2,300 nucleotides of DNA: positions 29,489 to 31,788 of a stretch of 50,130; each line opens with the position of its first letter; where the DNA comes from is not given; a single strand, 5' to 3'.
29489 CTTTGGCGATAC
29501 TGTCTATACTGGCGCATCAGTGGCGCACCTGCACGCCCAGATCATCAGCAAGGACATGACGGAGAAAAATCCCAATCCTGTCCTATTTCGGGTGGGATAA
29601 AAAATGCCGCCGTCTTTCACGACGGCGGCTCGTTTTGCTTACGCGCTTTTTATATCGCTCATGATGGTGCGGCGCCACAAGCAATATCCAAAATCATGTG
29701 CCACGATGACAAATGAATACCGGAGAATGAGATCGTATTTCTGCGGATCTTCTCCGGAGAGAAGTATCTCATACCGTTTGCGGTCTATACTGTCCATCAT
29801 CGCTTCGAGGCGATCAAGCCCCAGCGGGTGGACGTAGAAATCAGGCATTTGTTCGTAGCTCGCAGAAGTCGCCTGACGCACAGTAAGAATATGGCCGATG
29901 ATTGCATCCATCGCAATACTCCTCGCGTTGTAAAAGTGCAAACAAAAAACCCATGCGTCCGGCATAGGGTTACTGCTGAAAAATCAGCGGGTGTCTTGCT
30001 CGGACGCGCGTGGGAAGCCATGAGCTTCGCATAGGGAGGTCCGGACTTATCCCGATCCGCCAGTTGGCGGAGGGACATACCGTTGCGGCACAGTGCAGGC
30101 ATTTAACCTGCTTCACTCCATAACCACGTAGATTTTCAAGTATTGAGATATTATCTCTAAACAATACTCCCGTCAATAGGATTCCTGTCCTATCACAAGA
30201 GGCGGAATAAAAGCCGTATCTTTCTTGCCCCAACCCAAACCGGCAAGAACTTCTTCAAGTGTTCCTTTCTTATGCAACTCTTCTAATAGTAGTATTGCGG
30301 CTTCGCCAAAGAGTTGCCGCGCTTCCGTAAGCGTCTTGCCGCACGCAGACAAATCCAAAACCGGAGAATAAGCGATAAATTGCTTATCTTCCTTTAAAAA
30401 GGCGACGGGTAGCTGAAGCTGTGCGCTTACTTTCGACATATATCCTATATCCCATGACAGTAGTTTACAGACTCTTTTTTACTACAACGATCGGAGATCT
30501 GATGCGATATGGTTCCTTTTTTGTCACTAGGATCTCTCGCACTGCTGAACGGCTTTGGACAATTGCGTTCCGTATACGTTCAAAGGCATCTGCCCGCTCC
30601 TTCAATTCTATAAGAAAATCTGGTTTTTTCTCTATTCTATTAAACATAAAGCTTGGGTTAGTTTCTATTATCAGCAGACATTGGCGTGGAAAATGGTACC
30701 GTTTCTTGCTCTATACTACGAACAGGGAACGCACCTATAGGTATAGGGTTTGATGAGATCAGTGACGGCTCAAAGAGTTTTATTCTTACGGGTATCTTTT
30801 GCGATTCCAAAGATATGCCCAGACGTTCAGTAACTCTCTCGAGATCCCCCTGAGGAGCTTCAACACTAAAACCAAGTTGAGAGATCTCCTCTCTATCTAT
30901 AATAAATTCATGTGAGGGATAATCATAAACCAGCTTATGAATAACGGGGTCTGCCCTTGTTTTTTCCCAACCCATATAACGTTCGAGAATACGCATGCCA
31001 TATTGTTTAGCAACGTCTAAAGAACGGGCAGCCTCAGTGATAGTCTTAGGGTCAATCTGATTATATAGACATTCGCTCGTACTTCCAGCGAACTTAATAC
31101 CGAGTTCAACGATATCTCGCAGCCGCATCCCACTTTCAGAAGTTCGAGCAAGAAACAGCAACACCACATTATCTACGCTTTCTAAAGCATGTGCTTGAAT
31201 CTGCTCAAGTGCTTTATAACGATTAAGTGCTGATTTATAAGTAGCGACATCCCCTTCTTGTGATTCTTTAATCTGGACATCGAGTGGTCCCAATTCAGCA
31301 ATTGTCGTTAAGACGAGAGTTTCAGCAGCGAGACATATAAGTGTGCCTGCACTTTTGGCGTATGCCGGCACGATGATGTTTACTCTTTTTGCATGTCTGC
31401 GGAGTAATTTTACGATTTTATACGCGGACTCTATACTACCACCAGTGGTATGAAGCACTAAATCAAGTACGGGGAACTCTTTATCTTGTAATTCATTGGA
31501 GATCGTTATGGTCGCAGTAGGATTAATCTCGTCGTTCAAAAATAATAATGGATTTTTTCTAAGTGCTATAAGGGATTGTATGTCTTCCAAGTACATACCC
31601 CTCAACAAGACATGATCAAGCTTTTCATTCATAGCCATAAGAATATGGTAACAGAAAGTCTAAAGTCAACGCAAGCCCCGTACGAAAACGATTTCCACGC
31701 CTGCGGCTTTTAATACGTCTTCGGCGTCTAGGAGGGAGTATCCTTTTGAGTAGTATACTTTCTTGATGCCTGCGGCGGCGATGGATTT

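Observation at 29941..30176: Promoter- and terminator-bounded ~200-nt structured RNA with an RNase P-like catalytic core and no specificity domain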

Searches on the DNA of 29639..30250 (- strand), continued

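Call 65: search_with_rna_model(model_id=R1, sources=[L015, L016, L017, L018, L019, L020, L006, L007, L008, L010, window], max_evalue=1, show_alignments=3)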
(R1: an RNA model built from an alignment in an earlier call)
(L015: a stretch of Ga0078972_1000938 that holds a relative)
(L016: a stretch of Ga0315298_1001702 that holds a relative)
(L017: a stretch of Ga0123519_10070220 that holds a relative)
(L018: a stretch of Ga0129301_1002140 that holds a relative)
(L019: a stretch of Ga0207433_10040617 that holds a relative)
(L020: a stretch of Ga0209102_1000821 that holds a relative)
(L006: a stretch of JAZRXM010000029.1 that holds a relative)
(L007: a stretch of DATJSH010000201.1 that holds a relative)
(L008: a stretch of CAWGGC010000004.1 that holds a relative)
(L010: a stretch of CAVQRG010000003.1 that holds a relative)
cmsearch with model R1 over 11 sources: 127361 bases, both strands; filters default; matches with E-value up to 1: 7.
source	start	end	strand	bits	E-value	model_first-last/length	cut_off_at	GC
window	30025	30127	-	113.3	2e-30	1-101/101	no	0.57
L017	1835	1930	-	30.3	2.8e-06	1-101/101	no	0.56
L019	3083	3178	+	30.3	2.8e-06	1-101/101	no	0.56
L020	6528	6623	+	30.3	2.8e-06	1-101/101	no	0.56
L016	2243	2334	+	29.9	3.5e-06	1-101/101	no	0.51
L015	910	1001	-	28.6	8.4e-06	1-101/101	no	0.51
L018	4616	4711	-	26.1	4.5e-05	1-101/101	no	0.55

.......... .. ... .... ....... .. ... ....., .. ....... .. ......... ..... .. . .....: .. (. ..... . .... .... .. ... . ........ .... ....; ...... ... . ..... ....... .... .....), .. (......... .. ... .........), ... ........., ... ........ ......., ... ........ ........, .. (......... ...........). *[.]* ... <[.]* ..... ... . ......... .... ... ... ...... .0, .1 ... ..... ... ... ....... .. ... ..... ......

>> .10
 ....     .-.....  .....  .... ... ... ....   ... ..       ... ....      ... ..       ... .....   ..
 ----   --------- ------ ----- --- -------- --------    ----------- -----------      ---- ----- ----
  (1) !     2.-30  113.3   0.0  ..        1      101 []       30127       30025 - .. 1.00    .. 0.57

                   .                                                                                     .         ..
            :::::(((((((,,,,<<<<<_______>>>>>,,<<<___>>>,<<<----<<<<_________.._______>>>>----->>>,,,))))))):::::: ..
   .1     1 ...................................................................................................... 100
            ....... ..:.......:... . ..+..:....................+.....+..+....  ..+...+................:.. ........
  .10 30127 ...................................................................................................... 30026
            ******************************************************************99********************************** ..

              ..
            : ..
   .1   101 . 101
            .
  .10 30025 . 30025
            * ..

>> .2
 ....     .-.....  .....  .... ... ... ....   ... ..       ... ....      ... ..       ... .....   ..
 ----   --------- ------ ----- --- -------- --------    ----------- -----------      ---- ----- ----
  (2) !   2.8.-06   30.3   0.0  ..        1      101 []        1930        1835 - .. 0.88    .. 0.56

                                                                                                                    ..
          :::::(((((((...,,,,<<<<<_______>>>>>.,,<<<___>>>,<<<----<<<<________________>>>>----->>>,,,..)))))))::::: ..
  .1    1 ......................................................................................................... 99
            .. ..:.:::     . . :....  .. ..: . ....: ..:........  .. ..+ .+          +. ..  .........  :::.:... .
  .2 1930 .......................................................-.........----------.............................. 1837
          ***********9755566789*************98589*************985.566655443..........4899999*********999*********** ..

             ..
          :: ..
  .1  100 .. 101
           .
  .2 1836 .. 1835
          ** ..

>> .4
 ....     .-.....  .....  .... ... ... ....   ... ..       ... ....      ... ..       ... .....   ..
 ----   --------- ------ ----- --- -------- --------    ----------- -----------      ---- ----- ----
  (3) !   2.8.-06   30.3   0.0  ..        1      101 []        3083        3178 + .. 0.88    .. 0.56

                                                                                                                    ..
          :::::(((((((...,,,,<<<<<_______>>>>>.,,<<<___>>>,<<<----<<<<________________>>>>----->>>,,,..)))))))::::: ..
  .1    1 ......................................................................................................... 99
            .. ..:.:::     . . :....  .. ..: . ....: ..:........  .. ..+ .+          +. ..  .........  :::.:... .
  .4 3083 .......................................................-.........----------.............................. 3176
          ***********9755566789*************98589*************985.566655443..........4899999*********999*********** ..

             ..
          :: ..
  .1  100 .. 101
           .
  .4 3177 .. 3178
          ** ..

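Call 71: search_rna_families(sources=[L021, L022], threshold=evalue, max_evalue=1, show_alignments=2)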
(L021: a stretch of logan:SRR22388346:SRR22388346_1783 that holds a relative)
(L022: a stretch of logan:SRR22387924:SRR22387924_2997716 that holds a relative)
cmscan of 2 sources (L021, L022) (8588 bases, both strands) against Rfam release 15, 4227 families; matches with E-value up to 1: 7.
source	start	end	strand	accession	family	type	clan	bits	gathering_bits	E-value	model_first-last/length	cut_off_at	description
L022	1758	1807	-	RF03709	MIR1878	Gene; miRNA;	-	30.7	70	0.011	1-100/100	no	MIR1878 microRNA precursor family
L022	713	901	+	RF00174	Cobalamin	Cis-reg; riboswitch;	CL00101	29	31.5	0.00023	1-189/189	no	Cobalamin riboswitch aptamer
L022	1756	1813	+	RF03818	MIR7994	Gene; miRNA;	-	27.6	100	0.059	1-90/90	no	MIR7994 microRNA precursor family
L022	1760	1809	+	RF03709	MIR1878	Gene; miRNA;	-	27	70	0.1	1-100/100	no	MIR1878 microRNA precursor family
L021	2742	2887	+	RF00174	Cobalamin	Cis-reg; riboswitch;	CL00101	26.3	31.5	0.0013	1-189/189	no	Cobalamin riboswitch aptamer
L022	1752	1814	-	RF04097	MIR2630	Gene; miRNA;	-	23.4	144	0.29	1-229/229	no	MIR2630 microRNA precursor family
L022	1753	1815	+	RF04097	MIR2630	Gene; miRNA;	-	21.4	144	0.9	1-229/229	no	MIR2630 microRNA precursor family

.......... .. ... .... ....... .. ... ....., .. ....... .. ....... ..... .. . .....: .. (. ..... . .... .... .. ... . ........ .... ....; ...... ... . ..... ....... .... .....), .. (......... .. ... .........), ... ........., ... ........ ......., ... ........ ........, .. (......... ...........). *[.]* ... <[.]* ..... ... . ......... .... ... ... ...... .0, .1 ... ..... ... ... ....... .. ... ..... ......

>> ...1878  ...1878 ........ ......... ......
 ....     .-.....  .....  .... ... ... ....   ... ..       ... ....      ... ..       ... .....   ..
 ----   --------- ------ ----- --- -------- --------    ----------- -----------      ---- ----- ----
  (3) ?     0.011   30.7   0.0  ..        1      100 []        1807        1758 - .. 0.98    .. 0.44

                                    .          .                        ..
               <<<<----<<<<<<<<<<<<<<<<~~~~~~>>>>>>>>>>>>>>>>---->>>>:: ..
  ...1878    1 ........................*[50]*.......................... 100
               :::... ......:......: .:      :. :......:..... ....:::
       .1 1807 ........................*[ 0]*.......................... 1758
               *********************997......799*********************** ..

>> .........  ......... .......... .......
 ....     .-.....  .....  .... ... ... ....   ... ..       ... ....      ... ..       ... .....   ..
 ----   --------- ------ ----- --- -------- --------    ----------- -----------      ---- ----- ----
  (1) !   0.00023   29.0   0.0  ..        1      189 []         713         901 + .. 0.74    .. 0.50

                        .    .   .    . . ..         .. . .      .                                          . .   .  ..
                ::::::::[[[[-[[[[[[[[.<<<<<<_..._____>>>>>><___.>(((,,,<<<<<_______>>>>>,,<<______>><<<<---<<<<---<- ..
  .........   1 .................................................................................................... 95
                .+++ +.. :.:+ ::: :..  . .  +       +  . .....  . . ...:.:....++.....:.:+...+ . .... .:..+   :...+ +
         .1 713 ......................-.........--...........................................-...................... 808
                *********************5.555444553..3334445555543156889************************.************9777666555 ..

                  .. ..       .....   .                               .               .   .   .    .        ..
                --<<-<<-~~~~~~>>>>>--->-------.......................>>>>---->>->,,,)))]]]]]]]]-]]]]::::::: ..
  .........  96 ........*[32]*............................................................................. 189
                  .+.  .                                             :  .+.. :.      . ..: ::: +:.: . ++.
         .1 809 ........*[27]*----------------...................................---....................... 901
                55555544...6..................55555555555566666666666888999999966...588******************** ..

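Call 86: search_with_rna_model(model_id=R1, sources=[window, L002, L004, L005, L021, L022, L023, L024, L025, L026, L027, L028, L029, L030, L031], max_evalue=1, make_alignment=true)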
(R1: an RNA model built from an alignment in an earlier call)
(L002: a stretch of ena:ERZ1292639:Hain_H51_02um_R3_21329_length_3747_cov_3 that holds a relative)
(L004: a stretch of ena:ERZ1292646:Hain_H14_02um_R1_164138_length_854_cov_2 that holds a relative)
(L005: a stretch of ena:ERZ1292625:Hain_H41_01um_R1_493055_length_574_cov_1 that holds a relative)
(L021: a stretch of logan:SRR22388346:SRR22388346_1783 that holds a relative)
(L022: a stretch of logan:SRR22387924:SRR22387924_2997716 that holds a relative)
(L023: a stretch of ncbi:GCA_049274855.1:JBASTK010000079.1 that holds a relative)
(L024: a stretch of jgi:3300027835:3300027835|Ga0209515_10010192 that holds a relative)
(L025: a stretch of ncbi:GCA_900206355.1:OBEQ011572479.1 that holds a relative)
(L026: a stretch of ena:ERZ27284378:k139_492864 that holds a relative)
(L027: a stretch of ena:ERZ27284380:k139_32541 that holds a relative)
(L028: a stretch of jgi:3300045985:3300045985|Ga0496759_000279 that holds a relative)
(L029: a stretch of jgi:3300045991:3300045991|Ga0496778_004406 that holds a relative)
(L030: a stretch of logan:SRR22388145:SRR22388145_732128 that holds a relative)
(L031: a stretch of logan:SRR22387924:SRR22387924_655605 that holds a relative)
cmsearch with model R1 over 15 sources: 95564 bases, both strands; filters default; matches with E-value up to 1: 14.
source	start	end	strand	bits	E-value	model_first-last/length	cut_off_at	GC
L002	392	494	+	115.8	2.8e-31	1-101/101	no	0.59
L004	328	430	+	114.1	8.6e-31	1-101/101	no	0.6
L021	2778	2878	+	114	9.6e-31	1-101/101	no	0.53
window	30025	30127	-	113.3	1.5e-30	1-101/101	no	0.57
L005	46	137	+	105.4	2.9e-28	1-101/101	no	0.55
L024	2279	2380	+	104.5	5.4e-28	1-101/101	no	0.57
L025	2279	2380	+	104.5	5.4e-28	1-101/101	no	0.57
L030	1077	1178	+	103.8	8.4e-28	1-101/101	no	0.55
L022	749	841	+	101.8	3.2e-27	1-101/101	no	0.56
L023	2291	2383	+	101.4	4.2e-27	1-101/101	no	0.53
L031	106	200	+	99.7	1.4e-26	1-101/101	no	0.54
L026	866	957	+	98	4.2e-26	1-101/101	no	0.54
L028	2324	2416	+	88.8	2e-23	1-101/101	no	0.54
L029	199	291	+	88.8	2e-23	1-101/101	no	0.54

Alignment A7: 14 matches aligned to the model, 105 columns, each read 5' to 3' on its own strand. Consensus structure (alignment columns), stored with it:
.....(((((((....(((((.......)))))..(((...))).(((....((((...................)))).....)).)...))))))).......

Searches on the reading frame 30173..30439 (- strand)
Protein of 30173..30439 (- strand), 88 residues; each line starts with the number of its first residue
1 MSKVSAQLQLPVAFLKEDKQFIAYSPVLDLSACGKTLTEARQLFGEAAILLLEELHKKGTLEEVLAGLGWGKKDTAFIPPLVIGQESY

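Call 8: search_protein_families(library=pfam, proteins=[window:30173-30439:-], max_evalue=0.01)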
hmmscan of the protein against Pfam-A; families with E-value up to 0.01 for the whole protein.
window:30173-30439:- (88 aa): 0 families

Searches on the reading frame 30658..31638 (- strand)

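Call 8: search_protein_families(library=pfam, proteins=[window:30658-31638:-], max_evalue=0.01)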
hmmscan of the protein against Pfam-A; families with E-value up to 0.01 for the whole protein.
window:30658-31638:- (326 aa): 3 families
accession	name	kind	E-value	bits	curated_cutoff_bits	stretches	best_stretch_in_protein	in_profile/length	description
PF01972.22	SDH_protease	-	2.4e-16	60.1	31.3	1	54-126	91-162/286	ClpP-like SDH-type serine proteinase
PF25145.1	NfeD1b_N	-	8.2e-07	29.2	40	1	60-137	36-110/189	NfeD1b, N-terminal domain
PF00574.28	CLP_protease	-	0.00052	20.4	20.2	1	30-107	17-98/182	Clp protease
